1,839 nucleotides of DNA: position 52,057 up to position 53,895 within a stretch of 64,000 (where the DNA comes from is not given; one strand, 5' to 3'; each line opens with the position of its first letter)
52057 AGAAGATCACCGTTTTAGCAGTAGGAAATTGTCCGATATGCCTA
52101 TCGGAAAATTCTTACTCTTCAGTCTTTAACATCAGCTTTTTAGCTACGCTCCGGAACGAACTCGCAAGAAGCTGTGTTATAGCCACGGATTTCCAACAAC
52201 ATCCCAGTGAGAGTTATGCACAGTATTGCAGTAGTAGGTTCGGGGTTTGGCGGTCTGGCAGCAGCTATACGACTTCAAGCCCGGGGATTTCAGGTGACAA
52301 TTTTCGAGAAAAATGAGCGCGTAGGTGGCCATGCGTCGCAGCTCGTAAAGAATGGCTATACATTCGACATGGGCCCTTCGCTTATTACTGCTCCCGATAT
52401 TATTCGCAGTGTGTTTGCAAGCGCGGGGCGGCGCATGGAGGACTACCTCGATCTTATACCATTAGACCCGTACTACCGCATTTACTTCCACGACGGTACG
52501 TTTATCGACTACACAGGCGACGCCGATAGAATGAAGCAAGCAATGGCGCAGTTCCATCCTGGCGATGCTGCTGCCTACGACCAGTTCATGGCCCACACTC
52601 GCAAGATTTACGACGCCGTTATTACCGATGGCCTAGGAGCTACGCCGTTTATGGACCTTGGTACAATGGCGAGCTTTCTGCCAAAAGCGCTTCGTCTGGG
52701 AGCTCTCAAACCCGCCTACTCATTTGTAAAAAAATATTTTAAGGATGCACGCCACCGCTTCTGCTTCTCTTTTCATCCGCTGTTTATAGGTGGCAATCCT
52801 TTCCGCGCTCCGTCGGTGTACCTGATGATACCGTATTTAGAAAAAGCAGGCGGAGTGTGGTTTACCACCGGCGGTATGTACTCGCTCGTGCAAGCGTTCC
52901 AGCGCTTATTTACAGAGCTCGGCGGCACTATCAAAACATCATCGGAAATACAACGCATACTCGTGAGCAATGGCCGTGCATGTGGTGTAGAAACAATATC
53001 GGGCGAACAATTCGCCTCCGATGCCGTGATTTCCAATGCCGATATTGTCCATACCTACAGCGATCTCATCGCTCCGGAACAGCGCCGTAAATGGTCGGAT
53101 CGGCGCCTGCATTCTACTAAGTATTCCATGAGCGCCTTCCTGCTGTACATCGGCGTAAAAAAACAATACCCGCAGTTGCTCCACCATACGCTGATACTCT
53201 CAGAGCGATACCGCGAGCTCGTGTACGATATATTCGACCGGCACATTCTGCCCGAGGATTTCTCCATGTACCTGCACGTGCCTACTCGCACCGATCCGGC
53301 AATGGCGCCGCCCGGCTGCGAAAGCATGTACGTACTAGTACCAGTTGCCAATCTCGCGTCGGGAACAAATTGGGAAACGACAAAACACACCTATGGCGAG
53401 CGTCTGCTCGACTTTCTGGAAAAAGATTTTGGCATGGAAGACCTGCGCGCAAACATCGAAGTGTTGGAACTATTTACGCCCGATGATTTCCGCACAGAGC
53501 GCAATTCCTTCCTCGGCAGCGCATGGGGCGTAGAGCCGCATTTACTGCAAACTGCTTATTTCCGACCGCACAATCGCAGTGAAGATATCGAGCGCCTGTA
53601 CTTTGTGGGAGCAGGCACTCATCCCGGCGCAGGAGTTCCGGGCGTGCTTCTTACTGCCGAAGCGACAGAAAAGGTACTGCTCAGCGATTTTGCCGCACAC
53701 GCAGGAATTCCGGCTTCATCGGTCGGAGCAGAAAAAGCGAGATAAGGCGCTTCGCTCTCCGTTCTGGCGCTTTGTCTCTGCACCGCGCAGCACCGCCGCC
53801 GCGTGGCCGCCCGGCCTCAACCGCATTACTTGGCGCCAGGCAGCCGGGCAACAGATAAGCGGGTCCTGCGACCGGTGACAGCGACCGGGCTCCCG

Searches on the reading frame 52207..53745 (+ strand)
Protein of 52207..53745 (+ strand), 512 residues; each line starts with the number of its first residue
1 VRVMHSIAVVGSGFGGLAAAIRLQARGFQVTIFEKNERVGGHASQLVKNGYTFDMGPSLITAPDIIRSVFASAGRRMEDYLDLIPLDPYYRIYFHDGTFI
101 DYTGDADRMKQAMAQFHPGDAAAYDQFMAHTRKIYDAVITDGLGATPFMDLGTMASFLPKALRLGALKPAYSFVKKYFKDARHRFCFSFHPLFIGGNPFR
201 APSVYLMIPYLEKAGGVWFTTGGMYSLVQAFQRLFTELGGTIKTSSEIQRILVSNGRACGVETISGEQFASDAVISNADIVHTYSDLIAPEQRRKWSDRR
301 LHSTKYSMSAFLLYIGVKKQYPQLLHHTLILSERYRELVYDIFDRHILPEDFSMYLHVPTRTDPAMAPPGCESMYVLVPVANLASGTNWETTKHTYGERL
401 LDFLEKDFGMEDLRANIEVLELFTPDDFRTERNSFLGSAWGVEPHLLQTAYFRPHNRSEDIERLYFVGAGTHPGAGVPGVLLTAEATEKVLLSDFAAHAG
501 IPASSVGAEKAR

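Call 10: find_encoding_contigs(protein=window:52207-53745:+, flank=10000, max_places=6)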
Protein window:52207-53745:+ (512 aa): no gene with exactly this product is on record in the collection.

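Call 13: find_encoding_contigs(protein=window:52216-53742:+, flank=10000, max_places=6)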
Protein seq(509 aa) (509 aa): 1 contig read that carries it; 1 place shown.
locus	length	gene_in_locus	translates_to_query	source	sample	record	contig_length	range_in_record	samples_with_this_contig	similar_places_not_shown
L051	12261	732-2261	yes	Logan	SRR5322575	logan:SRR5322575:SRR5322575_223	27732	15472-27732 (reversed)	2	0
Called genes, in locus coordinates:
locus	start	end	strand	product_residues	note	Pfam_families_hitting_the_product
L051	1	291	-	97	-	?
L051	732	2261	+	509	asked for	PF00890:FAD_binding_2 (weak), PF01266:DAO, PF01593:Amino_oxidase, PF03486:HI0933_like (faint), PF07992:Pyr_redox_2 (faint), PF12831:FAD_oxidored (weak), PF13450:NAD_binding_8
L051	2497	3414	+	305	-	PF00494:SQS_PSY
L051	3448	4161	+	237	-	PF01553:Acyltransferase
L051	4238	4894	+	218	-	PF00702:Hydrolase, PF13419:HAD_2, PF13242:Hydrolase_like (weak)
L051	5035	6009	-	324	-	PF01916:DS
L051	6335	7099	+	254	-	PF13847:Methyltransf_31, PF08241:Methyltransf_11, PF08242:Methyltransf_12 (weak), PF13649:Methyltransf_25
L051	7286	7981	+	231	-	PF04240:Caroten_synth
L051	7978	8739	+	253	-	PF00487:FA_desaturase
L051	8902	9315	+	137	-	PF22677:Ble-like_N (faint), PF00903:Glyoxalase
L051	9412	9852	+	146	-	PF01741:MscL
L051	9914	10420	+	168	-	-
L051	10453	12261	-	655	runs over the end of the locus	PF13176:TPR_7 (faint), PF17874:TPR_MalT (faint), PF00515:TPR_1 (faint), PF07719:TPR_2 (faint), PF13424:TPR_12 (weak), PF13424:TPR_12, PF00512:HisKA, PF02518:HATPase_c, +3 more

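Call 14: find_homologous_proteins(query=window:52216-53745:+, max_evalue=1e-100)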
Query window:52216-53745:+ (509 aa): 7852 proteins with E <= 1e-100 among 8000 candidates; the best 120 are listed.
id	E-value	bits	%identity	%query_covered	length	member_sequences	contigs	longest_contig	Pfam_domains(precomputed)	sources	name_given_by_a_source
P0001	7.8e-297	1003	86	97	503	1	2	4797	PF01266.31,PF01593.31,PF13450.13,PF00890.31,PF07992.21,PF03486.21,PF12831.14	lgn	-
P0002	2.5e-296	1001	86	98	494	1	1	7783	PF01266.31,PF01593.31,PF13450.13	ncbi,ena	-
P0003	2.1e-272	922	79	97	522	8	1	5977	PF01266.31,PF01593.31,PF13450.13,PF00890.31,PF07992.21,PF03486.21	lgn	-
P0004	7.7e-272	920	78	97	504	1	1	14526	PF01266.31,PF01593.31,PF13450.13,PF00890.31,PF07992.21,PF00070.34,PF03486.21,PF12831.14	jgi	jgi:phytoene desaturase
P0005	8.6e-267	904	78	97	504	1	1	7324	PF01266.31,PF01593.31,PF13450.13,PF00890.31,PF07992.21,PF03486.21,PF12831.14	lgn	-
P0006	1.9e-249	846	73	97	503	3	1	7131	PF01266.31,PF01593.31,PF13450.13,PF00890.31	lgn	-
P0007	1.3e-247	840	73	96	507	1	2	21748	PF01266.31,PF01593.31,PF13450.13,PF00890.31,PF07992.21,PF12831.14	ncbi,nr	ncbi:MAG: phytoene desaturase family protein [Bacteroidota bacterium]|nr:phytoene desaturase family 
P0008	8.2e-245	831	72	96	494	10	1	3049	PF01266.31,PF01593.31,PF13450.13,PF00890.31,PF07992.21,PF00070.34,PF03486.21,PF12831.14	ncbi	-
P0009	8.0e-244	828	72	97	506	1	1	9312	PF01266.31,PF01593.31,PF13450.13,PF00890.31,PF07992.21,PF03486.21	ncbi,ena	-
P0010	1.9e-242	823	70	96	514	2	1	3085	PF01266.31,PF01593.31,PF13450.13,PF00890.31,PF07992.21,PF03486.21,PF12831.14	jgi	jgi:phytoene desaturase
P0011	3.3e-242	823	71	98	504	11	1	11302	PF01266.31,PF01593.31,PF13450.13,PF00890.31,PF07992.21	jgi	-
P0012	1.2e-241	821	70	97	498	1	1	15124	PF01266.31,PF01593.31,PF13450.13,PF00890.31,PF07992.21,PF03486.21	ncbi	-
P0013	1.2e-241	821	69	99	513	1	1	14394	PF01266.31,PF01593.31,PF13450.13,PF00890.31,PF07992.21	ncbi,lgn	-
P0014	3.8e-241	819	70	98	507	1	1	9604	PF01266.31,PF01593.31,PF13450.13,PF00890.31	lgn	-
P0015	4.6e-241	819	69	98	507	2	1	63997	PF01266.31,PF01593.31,PF13450.13,PF00890.31,PF07992.21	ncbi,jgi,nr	ncbi:MAG: phytoene desaturase family protein [Candidatus Kapabacteria bacterium]|jgi:phytoene desatu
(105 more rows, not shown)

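Call 22: find_encoding_contigs(protein=P0002, flank=10000, max_places=3)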
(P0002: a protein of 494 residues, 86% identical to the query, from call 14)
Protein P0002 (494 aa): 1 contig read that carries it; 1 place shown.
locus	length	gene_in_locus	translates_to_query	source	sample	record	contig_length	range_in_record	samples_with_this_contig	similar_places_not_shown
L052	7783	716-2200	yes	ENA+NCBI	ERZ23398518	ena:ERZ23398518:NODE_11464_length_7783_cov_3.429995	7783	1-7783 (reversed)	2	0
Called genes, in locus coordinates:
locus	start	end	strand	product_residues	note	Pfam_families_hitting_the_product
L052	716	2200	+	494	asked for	PF01266:DAO (weak), PF01593:Amino_oxidase, PF13450:NAD_binding_8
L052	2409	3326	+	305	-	PF00494:SQS_PSY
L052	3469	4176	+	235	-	PF01553:Acyltransferase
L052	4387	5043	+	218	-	PF00702:Hydrolase, PF13419:HAD_2, PF13242:Hydrolase_like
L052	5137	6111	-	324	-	PF01916:DS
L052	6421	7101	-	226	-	PF00702:Hydrolase, PF13419:HAD_2, PF13242:Hydrolase_like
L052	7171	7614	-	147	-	PF13635:DUF4143 (weak)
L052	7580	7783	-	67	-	?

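Call 23: find_encoding_contigs(protein=P0004, flank=10000, max_places=3)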
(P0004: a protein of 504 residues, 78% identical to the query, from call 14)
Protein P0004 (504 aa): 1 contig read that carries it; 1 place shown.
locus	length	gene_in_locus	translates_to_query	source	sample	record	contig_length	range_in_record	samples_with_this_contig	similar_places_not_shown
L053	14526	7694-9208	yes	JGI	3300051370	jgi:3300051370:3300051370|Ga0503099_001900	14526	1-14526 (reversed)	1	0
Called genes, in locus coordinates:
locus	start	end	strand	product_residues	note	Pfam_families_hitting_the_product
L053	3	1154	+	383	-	?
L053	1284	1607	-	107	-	-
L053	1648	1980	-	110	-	-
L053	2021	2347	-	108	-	-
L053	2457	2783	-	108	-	-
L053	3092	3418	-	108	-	-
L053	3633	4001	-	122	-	-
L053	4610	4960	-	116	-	-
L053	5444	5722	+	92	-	-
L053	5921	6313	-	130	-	-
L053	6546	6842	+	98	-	-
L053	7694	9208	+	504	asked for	PF00070:Pyr_redox (faint), PF00890:FAD_binding_2, PF01266:DAO (weak), PF01593:Amino_oxidase, PF03486:HI0933_like (faint), PF07992:Pyr_redox_2 (weak), PF12831:FAD_oxidored (faint), PF13450:NAD_binding_8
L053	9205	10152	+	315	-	PF00494:SQS_PSY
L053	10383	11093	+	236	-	PF01553:Acyltransferase (weak)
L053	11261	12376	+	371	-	PF13506:Glyco_transf_21, PF00535:Glycos_transf_2, PF10111:Glyco_tranf_2_2 (weak), PF13641:Glyco_tranf_2_3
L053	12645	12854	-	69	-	-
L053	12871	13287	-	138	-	PF06271:RDD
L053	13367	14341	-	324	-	PF01916:DS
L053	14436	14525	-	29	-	?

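Call 24: find_encoding_contigs(protein=P0001, flank=10000, max_places=3)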
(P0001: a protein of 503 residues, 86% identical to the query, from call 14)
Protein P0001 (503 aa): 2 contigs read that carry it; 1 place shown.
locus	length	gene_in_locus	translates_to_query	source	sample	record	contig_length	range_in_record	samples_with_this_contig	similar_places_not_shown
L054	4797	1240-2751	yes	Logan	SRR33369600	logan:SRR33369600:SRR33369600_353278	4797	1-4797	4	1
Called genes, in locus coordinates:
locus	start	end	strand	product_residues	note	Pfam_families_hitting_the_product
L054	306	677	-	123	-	-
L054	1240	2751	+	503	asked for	PF00890:FAD_binding_2 (weak), PF01266:DAO (weak), PF01593:Amino_oxidase, PF03486:HI0933_like (faint), PF07992:Pyr_redox_2 (weak), PF12831:FAD_oxidored (weak), PF13450:NAD_binding_8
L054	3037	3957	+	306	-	PF00494:SQS_PSY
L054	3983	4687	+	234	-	PF01553:Acyltransferase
